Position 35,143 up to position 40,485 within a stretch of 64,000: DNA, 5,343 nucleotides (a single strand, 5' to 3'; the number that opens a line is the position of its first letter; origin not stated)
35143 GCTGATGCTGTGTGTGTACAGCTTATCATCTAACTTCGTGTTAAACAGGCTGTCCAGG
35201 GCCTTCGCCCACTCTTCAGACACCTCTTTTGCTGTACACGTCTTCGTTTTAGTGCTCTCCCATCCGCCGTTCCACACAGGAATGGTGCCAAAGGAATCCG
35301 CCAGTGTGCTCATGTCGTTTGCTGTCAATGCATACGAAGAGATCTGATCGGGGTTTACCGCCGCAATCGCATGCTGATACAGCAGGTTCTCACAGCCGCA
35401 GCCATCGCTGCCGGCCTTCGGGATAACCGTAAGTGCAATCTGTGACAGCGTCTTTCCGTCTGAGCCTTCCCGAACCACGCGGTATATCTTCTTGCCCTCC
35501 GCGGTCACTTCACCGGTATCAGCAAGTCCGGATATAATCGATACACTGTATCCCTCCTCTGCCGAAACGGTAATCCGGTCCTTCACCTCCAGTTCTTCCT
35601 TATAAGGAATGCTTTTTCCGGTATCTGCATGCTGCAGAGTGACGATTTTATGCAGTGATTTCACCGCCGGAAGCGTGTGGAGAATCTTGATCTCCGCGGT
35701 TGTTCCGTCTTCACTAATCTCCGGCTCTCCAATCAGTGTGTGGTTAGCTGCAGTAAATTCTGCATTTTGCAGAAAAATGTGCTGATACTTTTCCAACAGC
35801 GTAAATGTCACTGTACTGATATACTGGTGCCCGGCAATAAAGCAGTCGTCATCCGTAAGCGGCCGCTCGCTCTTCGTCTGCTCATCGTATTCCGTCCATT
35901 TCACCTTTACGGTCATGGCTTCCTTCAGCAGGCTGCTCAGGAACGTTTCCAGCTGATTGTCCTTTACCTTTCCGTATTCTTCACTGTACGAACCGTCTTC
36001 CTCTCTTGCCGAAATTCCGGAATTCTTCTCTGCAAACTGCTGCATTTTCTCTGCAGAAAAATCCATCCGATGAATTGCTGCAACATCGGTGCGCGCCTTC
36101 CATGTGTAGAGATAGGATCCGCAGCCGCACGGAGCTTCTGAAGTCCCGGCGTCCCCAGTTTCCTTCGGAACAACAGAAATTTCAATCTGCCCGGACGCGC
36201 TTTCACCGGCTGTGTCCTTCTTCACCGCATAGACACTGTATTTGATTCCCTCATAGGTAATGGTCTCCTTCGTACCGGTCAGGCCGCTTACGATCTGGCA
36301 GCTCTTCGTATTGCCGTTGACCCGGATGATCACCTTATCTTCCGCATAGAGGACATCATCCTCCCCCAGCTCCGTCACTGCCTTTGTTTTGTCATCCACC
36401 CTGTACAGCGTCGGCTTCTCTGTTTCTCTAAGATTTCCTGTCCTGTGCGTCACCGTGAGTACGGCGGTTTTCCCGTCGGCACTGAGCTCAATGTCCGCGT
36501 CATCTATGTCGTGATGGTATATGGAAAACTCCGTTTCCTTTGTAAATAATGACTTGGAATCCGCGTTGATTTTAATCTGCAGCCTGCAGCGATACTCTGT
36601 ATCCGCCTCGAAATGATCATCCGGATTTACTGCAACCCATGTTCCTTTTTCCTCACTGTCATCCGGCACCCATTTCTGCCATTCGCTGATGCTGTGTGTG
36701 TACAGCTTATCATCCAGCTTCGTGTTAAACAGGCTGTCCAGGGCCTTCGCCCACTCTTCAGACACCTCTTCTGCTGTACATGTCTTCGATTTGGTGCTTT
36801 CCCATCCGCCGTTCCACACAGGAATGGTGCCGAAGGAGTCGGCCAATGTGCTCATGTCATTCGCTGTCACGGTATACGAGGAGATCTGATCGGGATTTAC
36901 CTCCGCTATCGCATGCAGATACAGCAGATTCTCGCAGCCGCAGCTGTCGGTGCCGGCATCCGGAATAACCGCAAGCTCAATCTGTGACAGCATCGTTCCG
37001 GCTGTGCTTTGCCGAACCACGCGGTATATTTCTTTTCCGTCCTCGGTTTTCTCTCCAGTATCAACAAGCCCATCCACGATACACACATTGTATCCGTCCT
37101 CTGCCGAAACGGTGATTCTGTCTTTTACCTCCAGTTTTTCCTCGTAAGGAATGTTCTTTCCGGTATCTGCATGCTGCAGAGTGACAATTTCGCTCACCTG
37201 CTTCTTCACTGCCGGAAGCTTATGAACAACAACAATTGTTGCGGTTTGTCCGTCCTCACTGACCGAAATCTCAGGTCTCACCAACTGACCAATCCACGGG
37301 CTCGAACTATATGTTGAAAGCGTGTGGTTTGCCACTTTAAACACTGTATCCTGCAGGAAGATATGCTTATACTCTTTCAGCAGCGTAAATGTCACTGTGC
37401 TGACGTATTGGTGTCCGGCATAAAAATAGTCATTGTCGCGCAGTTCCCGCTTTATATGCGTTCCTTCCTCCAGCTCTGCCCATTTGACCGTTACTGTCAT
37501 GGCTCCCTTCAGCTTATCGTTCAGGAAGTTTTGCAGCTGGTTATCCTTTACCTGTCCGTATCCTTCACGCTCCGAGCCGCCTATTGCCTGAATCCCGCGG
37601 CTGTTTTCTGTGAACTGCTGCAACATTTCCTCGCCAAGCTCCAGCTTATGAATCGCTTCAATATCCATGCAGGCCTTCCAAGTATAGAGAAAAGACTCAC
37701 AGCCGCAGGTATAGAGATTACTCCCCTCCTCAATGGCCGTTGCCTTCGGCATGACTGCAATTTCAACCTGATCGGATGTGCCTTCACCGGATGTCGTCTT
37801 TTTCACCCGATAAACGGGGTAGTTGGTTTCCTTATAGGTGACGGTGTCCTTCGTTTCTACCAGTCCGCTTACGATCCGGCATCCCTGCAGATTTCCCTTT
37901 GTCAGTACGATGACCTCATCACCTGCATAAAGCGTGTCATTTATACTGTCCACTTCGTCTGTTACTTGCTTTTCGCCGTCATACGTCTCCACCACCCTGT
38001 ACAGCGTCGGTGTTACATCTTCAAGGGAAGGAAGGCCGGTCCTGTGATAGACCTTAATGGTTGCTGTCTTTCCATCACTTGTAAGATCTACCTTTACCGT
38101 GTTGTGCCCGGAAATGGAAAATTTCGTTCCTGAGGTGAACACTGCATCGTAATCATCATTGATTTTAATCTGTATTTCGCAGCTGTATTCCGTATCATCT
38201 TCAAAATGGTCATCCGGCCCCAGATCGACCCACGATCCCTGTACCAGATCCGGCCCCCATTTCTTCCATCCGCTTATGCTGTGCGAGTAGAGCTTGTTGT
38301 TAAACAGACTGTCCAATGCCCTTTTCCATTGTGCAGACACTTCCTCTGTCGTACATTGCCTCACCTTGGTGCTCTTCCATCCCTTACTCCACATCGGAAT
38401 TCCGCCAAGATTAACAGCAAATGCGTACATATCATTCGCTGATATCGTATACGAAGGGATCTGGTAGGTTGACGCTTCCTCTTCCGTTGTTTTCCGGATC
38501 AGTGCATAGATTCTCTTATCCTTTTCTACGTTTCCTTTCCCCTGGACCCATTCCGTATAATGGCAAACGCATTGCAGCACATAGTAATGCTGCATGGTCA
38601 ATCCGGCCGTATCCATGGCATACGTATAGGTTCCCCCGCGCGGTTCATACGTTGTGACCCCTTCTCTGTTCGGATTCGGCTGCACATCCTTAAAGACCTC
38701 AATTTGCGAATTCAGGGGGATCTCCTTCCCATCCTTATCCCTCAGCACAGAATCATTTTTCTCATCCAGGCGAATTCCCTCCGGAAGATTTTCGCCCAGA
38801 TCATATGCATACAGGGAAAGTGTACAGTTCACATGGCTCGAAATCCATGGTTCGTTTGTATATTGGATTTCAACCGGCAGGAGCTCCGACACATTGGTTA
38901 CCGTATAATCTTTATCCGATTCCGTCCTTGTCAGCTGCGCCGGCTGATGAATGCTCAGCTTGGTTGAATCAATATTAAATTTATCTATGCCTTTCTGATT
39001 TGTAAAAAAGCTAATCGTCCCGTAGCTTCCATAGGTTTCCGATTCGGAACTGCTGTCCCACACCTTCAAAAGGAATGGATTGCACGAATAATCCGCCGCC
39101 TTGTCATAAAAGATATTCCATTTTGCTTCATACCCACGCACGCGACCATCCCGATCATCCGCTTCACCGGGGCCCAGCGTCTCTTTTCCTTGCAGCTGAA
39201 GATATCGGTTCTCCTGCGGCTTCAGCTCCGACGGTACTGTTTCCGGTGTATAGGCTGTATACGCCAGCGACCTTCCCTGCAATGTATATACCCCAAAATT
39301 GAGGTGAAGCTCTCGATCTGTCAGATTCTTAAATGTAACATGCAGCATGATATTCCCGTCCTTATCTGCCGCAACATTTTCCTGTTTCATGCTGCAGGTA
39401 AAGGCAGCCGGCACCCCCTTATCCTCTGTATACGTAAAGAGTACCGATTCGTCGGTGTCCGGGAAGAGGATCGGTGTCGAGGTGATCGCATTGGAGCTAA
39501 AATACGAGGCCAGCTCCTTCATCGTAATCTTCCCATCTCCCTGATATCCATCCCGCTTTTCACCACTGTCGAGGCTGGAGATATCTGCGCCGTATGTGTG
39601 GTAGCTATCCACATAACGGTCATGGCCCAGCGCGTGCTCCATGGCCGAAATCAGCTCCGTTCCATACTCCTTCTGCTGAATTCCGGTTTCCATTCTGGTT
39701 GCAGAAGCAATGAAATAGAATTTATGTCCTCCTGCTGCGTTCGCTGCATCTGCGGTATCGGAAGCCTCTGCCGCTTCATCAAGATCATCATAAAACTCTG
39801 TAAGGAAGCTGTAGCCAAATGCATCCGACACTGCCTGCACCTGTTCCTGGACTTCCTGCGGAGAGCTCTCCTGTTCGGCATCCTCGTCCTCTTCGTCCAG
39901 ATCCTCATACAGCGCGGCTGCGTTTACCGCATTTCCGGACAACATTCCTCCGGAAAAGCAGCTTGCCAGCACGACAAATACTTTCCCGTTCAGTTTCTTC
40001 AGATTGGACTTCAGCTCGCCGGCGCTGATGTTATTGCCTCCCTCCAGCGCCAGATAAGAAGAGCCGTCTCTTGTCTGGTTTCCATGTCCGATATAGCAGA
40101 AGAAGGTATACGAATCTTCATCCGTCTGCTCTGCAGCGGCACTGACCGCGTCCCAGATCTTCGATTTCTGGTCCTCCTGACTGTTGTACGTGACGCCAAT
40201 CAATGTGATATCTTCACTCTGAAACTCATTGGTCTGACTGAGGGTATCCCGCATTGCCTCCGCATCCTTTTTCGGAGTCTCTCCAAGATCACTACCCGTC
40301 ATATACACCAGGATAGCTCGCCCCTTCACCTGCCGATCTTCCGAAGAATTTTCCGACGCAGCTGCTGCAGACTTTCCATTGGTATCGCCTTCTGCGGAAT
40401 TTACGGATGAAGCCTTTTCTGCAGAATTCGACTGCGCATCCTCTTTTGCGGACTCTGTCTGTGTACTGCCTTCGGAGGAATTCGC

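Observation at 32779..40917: Giant surface protein with a clostripain-like domain as terminal cistron of the RiPP operon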

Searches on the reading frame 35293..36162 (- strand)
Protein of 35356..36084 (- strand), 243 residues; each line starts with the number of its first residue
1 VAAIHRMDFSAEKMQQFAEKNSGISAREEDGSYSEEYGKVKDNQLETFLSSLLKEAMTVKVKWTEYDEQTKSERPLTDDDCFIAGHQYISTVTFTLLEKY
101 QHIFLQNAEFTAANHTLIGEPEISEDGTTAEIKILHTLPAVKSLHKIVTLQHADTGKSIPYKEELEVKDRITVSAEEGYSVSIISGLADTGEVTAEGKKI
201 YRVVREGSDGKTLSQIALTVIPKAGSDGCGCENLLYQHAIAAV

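Call 23: search_protein_families(library=pfam, proteins=[window:35356-36084:-], max_evalue=10)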
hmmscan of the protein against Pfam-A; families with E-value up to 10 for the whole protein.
seq(243 aa): 0 families

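Call 52: predict_structure(alignment_id=A3)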
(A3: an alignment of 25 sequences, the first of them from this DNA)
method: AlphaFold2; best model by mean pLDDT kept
length: 290 residues; sequences in the alignment: 25
mean_pLDDT: 85.8   pTM: 0.78
mean pLDDT of the five models: 85.8, 85.6, 84.6, 84.1, 84.0
residues with pLDDT >= 90: 187; 70-90: 49; 50-70: 37; < 50: 17
segments of 3 or more residues with pLDDT < 50: 1-6, 280-290
pLDDT, mean of each block of 10 residues (from residue 1): 49 64 79 94 90 73 84 94 96 97 94 97 92 95 97 97 90 95 95 96 92 96 96 72 91 84 87 55 44
secondary structure, 60 per line:
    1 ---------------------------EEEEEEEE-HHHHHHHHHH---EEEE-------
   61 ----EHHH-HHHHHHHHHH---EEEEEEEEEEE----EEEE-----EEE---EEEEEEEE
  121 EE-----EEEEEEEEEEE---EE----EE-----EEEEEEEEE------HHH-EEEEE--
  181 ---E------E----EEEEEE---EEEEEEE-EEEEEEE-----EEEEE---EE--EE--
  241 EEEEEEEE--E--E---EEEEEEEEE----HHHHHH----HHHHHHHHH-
elements in order: E28-35 H37-46 E50-53 H70-79 E83-93 E98-101 E107-109 E113-122 E128-138 E155-163 E174-178 E196-201 E205-211 E213-219 E225-229 E241-248 E258-266 H271-276 H281-289
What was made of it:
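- In the AF2 model the residues just after the motif form a strand of the module (call 52).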

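Call 55: fold_search(model_id=the predicted structure, library=pdb)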
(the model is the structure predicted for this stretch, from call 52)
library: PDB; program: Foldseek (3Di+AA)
matches with E <= 10: 1089; with E <= 0.001: 0
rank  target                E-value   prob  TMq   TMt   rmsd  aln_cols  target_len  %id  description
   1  1f00                  2.6e-03  0.92  0.21  0.21  13.1       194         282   10  CRYSTAL STRUCTURE OF C-TERMINAL 282-RESIDUE FRAGMENT OF ENTEROPATHOGENIC E. COLI INTIMIN (released 2000-07-12)
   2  3q2w_A                7.2e-03  0.33  0.16  0.10  17.4       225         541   14  Crystal structure of mouse N-cadherin ectodomain (released 2011-02-23)
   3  8f2n_H                1.4e-02  0.18  0.17  0.12  18.9       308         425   10  Phi-29 partially-expanded fiberless prohead (released 2023-11-15)
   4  3ncx_A                1.7e-02  0.93  0.20  0.29  10.3       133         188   12  Crystal structure of EHEC O157:H7 intimin mutant (released 2011-01-05)
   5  6qvk_1A               2.2e-02  0.20  0.18  0.13  20.0       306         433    9  The cryo-EM structure of bacteriophage phi29 prohead (released 2019-06-12)
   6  8f2o_n                3.0e-02  0.21  0.16  0.12  14.7       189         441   10  Phi-29 expanded, DNA-packaged fiberless prohead (released 2023-11-15)
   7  6ed2                  3.0e-02  0.18  0.16  0.09  18.9       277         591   11  Faecalibacterium prausnitzii beta-glucuronidase (released 2019-02-13)
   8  4r6u_C                3.2e-02  0.20  0.17  0.18  18.6       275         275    9  IL-18 receptor complex (released 2014-10-15)
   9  8f2n_E                3.2e-02  0.13  0.16  0.12  20.9       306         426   10  Phi-29 partially-expanded fiberless prohead (released 2023-11-15)
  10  2zqk_A                3.5e-02  0.85  0.20  0.29  10.2       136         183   12  Crystal structure of intimin-Tir68 complex (released 2009-08-18)
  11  9e08_A                3.5e-02  0.16  0.17  0.11  15.6       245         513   11  Cryo-EM structure of MdoD from Escherichia coli (released 2025-08-27)
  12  4r6u_A                3.7e-02  0.15  0.16  0.17  18.6       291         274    8  IL-18 receptor complex (released 2014-10-15)
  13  8f2m_D                4.0e-02  0.11  0.16  0.12  18.3       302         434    9  Phi-29 scaffolding protein bound to intermediate-state MCP (released 2023-11-15)
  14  2zqk_B                4.7e-02  0.85  0.19  0.27   5.6       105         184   11  Crystal structure of intimin-Tir68 complex (released 2009-08-18)
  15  8f2n_A                5.3e-02  0.16  0.17  0.12  14.9       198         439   10  Phi-29 partially-expanded fiberless prohead (released 2023-11-15)
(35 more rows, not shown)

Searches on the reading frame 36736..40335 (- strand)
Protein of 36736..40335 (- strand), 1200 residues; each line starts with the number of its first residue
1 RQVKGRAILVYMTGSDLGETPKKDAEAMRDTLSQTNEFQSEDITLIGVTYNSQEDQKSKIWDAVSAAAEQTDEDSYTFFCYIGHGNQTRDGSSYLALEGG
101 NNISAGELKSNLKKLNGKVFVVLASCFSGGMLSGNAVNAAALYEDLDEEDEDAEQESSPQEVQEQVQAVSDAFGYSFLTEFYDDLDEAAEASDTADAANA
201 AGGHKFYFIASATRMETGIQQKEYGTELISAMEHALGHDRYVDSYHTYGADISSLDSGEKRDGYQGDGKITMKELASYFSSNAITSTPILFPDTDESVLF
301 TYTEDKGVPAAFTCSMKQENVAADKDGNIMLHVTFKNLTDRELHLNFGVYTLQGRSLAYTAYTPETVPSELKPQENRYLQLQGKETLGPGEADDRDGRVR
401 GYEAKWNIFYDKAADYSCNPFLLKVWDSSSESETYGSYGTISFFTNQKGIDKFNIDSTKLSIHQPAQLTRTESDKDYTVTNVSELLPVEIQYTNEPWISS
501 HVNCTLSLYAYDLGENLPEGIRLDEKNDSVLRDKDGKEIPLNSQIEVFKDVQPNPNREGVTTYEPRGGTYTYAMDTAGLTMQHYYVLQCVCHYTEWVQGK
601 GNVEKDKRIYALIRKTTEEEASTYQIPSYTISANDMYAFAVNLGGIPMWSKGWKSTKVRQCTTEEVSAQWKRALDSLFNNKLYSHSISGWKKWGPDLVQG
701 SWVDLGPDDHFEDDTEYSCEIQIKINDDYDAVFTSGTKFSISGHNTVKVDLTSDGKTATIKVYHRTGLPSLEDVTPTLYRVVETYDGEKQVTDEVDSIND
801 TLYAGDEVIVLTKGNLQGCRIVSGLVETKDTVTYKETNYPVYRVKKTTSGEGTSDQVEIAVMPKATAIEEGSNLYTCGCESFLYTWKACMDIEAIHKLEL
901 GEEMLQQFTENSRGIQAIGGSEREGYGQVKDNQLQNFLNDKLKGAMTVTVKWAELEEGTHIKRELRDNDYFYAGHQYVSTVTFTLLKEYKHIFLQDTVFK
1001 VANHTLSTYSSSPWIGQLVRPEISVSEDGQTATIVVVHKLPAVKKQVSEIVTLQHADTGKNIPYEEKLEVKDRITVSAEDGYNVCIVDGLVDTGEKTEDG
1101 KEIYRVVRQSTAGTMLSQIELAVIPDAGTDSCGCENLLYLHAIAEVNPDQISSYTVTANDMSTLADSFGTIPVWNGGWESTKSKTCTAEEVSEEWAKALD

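Call 26: search_protein_representatives(protein=window:36736-40335:-)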
Query: 1200 residues. Proteins with E-value up to 0.001 (for the whole library): 57; up to 1e-10: 31; up to 1e-30: 24. The best 57 are listed.
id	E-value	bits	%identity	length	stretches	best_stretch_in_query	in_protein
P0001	0.0e+00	3833.3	77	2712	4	1-1200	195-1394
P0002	0.0e+00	1306.0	52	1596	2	4-1177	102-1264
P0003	7.7e-191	653.3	33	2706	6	6-1184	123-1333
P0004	2.0e-142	493.0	40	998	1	4-893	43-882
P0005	3.5e-134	465.6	37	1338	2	150-893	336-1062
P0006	5.5e-133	461.7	37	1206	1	6-892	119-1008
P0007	7.0e-133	461.3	38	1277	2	4-889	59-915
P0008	1.3e-129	450.6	37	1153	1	3-887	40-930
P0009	2.3e-128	446.4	36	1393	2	198-888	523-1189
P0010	2.8e-128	446.1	38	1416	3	178-888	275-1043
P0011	4.5e-128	445.4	41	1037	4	417-765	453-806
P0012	9.9e-116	404.5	38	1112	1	4-887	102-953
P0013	1.1e-69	252.0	33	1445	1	2-842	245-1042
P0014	3.1e-60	220.7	30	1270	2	3-745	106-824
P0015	9.3e-57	209.2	30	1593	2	2-768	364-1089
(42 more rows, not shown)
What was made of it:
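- Tried and rejected: The exhaustive representative search then found the family (call 26).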

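Call 79: find_encoding_contigs(protein=P0007, flank=10000, max_places=2)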
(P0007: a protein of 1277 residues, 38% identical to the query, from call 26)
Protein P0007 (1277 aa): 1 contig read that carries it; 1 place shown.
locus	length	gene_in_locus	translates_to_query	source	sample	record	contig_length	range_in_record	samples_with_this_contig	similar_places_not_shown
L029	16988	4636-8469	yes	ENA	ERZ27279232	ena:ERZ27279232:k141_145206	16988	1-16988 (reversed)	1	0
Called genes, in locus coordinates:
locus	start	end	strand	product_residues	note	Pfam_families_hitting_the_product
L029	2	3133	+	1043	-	?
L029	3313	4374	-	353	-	PF01637:ATPase_2 (weak), PF13191:AAA_16 (weak), PF25199:nSTAND_NTPase5 (weak), PF13173:AAA_14 (faint), PF13401:AAA_22 (faint)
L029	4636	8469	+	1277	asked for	PF00656:Peptidase_C14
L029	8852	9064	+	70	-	PF04023:FeoA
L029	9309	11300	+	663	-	PF01926:MMR_HSR1, PF02421:FeoB_N, PF07670:Gate, PF07664:FeoB_C, PF07670:Gate (weak)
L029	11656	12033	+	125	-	PF00403:HMA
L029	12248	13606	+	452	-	PF00171:Aldedh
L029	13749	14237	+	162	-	PF00160:Pro_isomerase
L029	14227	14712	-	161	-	PF04397:LytTR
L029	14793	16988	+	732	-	?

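Call 80: find_encoding_contigs(protein=P0010, flank=10000, max_places=2)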
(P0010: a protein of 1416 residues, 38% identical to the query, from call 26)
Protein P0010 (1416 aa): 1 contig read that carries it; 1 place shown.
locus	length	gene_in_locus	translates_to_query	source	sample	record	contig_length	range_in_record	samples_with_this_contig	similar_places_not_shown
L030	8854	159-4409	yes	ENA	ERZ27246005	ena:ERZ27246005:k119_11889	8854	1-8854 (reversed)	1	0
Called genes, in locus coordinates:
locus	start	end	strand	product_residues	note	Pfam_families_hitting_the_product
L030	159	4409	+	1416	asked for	PF00656:Peptidase_C14 (weak)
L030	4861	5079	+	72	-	PF04023:FeoA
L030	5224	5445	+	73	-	PF04023:FeoA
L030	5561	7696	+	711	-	PF01926:MMR_HSR1, PF02421:FeoB_N, PF17910:FeoB_Cyto, PF07670:Gate, PF07664:FeoB_C, PF07670:Gate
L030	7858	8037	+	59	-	-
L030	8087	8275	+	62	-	-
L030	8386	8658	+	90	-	-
